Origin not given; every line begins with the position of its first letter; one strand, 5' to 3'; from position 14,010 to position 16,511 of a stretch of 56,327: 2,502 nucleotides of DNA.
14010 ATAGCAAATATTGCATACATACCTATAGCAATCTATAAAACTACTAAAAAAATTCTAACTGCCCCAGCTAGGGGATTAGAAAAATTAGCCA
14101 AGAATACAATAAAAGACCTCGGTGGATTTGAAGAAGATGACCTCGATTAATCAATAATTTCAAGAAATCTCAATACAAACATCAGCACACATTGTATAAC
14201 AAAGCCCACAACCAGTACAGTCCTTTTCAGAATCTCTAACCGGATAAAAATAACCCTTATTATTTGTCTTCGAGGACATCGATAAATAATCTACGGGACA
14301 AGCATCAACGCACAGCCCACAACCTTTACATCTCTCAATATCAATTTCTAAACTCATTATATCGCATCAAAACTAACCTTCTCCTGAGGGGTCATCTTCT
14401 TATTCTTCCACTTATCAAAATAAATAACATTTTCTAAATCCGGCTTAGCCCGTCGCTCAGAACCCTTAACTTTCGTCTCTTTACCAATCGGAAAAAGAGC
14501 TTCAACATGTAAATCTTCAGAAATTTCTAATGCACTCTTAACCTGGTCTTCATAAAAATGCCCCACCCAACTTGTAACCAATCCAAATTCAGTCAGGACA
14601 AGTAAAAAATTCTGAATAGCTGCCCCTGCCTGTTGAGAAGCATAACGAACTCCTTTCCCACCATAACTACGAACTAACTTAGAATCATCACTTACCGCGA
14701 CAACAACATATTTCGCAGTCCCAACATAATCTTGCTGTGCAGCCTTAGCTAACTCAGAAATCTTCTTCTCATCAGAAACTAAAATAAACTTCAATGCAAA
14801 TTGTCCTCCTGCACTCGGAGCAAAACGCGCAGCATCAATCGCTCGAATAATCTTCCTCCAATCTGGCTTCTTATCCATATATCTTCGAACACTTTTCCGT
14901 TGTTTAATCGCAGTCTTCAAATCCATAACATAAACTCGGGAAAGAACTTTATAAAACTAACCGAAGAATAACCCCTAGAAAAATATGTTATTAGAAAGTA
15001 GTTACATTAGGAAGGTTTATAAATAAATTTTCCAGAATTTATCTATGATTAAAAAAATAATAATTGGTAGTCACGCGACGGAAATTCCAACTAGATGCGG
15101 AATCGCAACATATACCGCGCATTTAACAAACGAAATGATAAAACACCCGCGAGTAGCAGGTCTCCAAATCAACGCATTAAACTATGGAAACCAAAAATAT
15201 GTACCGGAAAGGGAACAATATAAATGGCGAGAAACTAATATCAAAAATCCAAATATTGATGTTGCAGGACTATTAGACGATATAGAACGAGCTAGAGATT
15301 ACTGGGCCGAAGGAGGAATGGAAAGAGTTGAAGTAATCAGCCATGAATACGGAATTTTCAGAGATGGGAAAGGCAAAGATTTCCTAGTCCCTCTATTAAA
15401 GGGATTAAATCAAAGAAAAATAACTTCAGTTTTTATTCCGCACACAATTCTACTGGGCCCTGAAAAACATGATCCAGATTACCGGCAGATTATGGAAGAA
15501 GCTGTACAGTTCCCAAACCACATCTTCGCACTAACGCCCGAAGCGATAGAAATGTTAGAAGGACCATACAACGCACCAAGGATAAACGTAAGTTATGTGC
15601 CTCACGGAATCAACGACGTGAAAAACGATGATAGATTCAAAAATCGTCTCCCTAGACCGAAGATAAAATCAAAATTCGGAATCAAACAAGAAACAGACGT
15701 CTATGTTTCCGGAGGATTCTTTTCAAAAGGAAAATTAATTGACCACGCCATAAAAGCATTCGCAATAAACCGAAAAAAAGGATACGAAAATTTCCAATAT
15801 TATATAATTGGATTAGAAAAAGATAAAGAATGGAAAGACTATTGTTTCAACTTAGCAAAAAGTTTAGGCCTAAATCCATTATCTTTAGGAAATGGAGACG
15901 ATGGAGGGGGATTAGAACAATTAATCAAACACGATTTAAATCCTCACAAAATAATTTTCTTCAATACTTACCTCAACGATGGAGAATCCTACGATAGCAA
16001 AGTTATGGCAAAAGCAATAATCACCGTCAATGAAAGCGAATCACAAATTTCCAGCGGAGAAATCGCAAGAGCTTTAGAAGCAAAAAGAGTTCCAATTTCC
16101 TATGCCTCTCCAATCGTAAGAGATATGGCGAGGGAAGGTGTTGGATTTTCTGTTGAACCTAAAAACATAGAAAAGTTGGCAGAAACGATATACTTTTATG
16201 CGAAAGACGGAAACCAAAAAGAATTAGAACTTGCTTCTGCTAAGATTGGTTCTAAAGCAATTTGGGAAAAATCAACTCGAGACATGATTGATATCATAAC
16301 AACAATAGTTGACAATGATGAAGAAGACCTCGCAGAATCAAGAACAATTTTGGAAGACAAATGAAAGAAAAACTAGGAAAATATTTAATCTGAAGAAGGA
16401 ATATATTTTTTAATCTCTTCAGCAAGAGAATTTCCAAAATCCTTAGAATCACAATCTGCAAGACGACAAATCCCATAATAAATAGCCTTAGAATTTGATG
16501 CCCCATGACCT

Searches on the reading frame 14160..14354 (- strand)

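Call 58: search_protein_families(library=pfam, proteins=[window:14160-14354:-], max_evalue=0.1)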
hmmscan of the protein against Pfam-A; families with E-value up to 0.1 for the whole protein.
window:14160-14354:- (64 aa): 16 families
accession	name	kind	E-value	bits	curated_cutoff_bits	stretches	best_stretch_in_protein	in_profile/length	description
PF12838.12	Fer4_7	-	4.7e-11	43.4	27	1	8-56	1-48/52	4Fe-4S dicluster domain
PF14697.11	Fer4_21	-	6.8e-10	39.4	35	2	4-26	36-59/59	4Fe-4S dicluster domain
PF00037.32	Fer4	-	8.3e-10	38.5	21.1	1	3-22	2-21/24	4Fe-4S binding domain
PF12797.12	Fer4_2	-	6.6e-09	35.6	24.5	1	3-21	4-22/22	4Fe-4S binding domain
PF13237.11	Fer4_10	-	4.9e-08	33.2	25.5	1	3-56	3-52/53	4Fe-4S dicluster domain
PF13187.11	Fer4_9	-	1.2e-07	32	27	2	8-58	1-49/52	4Fe-4S dicluster domain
PF12837.12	Fer4_6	-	2.4e-07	30.8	25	1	3-21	3-21/24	4Fe-4S binding domain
PF25160.1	LdpA_Fe-S-bd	-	6.5e-07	29.5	27.6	1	5-28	24-47/49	LdpA Fe-S cluster-binding domain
PF12800.12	Fer4_4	-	1.4e-06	28.5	24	1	7-21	2-16/17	4Fe-4S binding domain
PF12798.12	Fer4_3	-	3.8e-06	27.8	27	1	9-22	1-14/15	4Fe-4S binding domain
PF17179.9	Fer4_22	-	1.9e-05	25.9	27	2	27-57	62-92/95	4Fe-4S dicluster domain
PF13459.11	Fer4_15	-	3.2e-05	25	22.4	1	3-20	2-19/66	4Fe-4S single cluster domain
PF13484.11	Fer4_16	-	4.6e-05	24.5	30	1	8-56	1-63/66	4Fe-4S double cluster binding domain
PF13183.11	Fer4_8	-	0.00013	22.9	27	1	6-56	2-64/68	4Fe-4S dicluster domain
PF13534.11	Fer4_17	-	0.0016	19.4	22.2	0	8-57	1-57/61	4Fe-4S dicluster domain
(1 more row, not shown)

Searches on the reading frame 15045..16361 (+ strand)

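Call 37: search_protein_families(library=pfam, proteins=[window:15045-16361:+], max_evalue=0.001)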
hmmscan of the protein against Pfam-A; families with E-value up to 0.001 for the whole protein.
window:15045-16361:+ (439 aa): 1 family
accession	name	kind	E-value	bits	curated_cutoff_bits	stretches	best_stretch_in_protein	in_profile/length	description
PF00534.26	Glycos_transf_1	-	3.2e-10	40.2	26.4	1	204-277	2-72/172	Glycosyl transferases group 1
